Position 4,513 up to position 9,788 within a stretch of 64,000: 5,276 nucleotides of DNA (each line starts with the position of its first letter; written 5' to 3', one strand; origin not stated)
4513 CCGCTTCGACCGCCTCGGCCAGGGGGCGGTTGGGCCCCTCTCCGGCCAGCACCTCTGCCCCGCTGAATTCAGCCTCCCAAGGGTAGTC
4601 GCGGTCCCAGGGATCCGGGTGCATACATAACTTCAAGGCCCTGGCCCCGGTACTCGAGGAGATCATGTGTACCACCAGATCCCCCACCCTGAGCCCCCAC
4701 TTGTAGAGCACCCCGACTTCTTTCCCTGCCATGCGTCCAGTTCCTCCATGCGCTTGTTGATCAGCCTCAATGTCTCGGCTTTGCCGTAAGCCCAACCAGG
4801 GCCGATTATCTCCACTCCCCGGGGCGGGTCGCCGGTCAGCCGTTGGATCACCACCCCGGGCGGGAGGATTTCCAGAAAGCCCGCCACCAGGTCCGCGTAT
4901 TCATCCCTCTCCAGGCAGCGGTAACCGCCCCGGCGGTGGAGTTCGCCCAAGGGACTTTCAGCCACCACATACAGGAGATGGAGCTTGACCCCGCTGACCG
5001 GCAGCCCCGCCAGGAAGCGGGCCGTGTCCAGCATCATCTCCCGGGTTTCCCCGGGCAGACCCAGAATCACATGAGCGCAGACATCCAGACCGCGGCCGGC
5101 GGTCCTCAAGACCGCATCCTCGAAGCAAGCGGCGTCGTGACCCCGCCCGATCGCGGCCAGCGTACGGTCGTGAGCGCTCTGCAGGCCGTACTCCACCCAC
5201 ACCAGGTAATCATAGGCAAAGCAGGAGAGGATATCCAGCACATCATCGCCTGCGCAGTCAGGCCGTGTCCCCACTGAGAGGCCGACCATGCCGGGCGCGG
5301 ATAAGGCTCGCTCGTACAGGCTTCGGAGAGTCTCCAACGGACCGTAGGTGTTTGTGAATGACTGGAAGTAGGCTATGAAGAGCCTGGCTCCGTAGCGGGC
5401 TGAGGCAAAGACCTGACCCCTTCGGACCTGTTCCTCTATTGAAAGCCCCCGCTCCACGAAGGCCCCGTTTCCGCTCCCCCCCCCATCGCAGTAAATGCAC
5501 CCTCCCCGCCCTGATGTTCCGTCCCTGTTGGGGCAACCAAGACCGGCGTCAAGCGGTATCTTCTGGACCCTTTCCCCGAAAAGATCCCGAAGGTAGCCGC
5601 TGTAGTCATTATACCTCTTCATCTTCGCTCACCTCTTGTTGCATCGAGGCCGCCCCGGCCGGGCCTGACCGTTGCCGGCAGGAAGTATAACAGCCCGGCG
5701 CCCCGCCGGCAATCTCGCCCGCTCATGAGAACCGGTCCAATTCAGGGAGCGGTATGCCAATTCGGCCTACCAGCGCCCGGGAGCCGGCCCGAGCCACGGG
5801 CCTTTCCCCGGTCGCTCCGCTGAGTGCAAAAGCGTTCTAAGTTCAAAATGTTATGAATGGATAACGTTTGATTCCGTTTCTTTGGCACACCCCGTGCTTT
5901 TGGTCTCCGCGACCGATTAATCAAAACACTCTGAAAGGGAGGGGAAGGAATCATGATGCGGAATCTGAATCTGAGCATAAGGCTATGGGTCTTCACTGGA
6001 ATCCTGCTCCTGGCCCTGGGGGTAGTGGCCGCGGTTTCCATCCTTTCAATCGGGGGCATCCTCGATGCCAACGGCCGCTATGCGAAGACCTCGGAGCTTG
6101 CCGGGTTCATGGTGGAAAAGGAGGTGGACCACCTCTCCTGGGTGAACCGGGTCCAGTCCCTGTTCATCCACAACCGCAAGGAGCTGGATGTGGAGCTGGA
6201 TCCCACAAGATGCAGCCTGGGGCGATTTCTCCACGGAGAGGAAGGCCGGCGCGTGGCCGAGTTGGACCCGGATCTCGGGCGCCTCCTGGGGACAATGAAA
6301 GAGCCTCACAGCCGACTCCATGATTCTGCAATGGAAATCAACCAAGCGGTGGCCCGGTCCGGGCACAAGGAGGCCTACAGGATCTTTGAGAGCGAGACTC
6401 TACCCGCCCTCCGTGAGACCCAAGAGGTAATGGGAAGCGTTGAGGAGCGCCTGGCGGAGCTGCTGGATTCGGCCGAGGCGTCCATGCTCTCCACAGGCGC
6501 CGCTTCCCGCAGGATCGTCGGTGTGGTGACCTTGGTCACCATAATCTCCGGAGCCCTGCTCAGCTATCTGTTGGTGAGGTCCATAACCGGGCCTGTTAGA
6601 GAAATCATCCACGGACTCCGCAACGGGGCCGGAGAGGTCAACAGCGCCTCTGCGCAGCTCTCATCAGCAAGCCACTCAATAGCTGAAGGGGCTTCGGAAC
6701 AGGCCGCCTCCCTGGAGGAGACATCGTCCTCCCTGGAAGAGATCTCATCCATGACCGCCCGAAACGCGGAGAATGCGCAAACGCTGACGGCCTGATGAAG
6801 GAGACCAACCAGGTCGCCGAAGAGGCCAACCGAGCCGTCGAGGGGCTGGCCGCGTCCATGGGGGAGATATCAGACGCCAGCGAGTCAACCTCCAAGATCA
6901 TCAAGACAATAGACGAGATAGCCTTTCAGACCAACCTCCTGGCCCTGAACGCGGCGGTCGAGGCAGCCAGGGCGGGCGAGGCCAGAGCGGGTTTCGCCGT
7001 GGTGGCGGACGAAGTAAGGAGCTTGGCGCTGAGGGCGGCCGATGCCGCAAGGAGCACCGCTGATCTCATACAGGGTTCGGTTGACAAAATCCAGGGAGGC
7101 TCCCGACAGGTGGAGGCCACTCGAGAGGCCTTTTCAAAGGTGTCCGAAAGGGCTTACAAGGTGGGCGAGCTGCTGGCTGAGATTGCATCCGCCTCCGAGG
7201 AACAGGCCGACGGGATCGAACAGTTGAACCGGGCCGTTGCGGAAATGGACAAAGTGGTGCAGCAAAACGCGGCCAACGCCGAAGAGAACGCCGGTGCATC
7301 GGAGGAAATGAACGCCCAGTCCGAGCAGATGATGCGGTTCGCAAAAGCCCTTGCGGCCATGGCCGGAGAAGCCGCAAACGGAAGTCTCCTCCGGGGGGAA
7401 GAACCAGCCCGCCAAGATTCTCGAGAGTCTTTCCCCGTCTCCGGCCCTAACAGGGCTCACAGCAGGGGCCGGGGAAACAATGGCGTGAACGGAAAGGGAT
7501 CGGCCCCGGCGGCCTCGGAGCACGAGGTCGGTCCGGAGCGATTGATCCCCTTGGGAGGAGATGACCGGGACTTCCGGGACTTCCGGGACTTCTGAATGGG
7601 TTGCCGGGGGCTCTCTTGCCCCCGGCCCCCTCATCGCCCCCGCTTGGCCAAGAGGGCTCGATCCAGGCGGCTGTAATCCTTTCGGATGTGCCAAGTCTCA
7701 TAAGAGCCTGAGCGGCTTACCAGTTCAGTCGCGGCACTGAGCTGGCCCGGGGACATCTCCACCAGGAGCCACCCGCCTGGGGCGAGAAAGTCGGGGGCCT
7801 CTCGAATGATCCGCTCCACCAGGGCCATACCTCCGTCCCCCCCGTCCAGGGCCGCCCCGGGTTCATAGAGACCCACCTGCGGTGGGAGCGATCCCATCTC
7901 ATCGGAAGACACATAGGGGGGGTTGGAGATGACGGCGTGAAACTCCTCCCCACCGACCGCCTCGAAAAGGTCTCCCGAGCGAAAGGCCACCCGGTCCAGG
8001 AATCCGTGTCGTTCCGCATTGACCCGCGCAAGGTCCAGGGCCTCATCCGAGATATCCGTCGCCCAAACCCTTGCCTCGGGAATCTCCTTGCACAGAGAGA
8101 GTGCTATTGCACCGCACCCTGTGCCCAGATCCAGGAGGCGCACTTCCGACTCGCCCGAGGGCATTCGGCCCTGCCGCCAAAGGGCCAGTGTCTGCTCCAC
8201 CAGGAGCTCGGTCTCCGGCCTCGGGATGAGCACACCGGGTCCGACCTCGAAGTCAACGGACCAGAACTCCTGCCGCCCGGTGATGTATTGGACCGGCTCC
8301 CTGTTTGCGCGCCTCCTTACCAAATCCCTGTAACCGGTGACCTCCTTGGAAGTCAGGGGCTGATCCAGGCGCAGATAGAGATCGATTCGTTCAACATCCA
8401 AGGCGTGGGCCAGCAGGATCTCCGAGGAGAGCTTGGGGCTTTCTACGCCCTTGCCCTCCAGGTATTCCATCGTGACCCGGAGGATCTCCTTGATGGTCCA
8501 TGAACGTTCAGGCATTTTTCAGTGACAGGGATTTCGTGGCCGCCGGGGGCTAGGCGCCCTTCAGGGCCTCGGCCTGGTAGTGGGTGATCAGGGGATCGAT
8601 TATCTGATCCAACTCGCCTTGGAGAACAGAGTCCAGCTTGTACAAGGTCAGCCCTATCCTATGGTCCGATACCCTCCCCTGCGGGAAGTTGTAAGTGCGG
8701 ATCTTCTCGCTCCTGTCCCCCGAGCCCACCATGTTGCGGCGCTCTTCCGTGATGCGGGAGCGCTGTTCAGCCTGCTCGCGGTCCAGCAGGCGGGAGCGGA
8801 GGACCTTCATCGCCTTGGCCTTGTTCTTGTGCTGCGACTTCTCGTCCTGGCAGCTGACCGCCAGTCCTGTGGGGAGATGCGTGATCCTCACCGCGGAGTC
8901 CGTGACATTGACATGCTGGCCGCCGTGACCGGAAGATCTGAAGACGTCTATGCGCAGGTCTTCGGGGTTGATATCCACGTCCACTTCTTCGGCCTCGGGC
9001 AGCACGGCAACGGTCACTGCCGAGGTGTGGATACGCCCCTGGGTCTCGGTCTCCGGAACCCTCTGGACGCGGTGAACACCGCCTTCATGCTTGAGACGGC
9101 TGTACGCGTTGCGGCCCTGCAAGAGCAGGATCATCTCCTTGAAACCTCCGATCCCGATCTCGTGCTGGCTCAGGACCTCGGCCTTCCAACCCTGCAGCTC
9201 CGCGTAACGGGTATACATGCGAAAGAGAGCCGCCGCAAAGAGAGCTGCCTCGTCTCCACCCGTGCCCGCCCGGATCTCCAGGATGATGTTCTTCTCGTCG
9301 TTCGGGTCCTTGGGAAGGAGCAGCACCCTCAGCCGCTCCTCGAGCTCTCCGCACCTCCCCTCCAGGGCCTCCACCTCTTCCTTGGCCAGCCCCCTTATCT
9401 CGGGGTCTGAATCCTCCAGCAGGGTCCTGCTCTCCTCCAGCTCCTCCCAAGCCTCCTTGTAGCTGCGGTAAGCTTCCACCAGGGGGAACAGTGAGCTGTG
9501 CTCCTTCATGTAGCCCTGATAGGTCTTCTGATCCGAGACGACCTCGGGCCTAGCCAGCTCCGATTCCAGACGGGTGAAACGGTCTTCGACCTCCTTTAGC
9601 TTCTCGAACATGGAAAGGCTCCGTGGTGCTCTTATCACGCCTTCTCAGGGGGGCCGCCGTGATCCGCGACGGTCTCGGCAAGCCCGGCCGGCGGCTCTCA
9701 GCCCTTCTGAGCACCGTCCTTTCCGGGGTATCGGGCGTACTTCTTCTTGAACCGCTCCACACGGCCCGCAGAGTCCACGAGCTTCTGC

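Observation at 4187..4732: Ogt/MGMT DNA-repair methyltransferase with TGA in place of the active-site cysteine codon: candidate selenoprotein or fresh pseudogene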

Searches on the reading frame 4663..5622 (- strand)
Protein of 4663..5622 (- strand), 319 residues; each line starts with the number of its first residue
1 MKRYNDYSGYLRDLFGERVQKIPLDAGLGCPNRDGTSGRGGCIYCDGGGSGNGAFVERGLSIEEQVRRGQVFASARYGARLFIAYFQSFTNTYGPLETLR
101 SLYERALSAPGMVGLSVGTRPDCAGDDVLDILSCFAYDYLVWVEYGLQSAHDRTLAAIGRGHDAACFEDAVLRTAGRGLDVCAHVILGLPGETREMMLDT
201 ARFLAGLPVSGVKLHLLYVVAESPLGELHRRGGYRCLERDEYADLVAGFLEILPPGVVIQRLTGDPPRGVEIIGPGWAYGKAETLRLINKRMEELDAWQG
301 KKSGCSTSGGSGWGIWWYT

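Call 48: search_protein_families(library=ncbifam, proteins=[window:4663-5622:-], max_evalue=0.00001)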
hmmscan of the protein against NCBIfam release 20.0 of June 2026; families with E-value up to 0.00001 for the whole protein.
window:4663-5622:- (319 aa): 5 families
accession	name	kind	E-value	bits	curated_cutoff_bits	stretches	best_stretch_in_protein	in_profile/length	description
TIGR01212.1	TIGR01212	equivalog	1.9e-99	332.6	180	1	3-302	1-299/302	tRNA modification radical SAM protein MnmL/YtqA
TIGR01211.1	ELP3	subfamily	1.1e-15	57.2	350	1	108-294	188-370/522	tRNA uridine(34) 5-carboxymethylaminomethyl modification radical SAM/GNAT enzyme Elp3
TIGR04013.1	B12_SAM_MJ_1487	hypoth_equivalog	1.7e-11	43.6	251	1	119-219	247-347/382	TIGR04013 family B12-binding domain/radical SAM domain-containing protein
TIGR04014.1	B12_SAM_MJ_0865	equivalog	6.9e-07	28.4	360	1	119-215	251-344/434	methyl-coenzyme M reductase glutamine C-methyltransferase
TIGR03994.1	rSAM_HemZ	equivalog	2.6e-06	26.8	321.4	1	120-229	181-288/401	coproporphyrinogen dehydrogenase HemZ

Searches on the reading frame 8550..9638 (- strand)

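Call 25: search_protein_families(library=pfam, proteins=[window:8550-9638:-], max_evalue=0.00001)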
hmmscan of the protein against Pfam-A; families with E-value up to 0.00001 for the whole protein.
window:8550-9638:- (362 aa): 2 families
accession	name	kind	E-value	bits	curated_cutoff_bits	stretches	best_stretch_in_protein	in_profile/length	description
PF03462.23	PCRF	-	1.9e-75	253.4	24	1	18-210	2-194/194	PCRF domain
PF00472.26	RF-1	-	4.8e-44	149.5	35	1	217-327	1-116/116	RF-1 domain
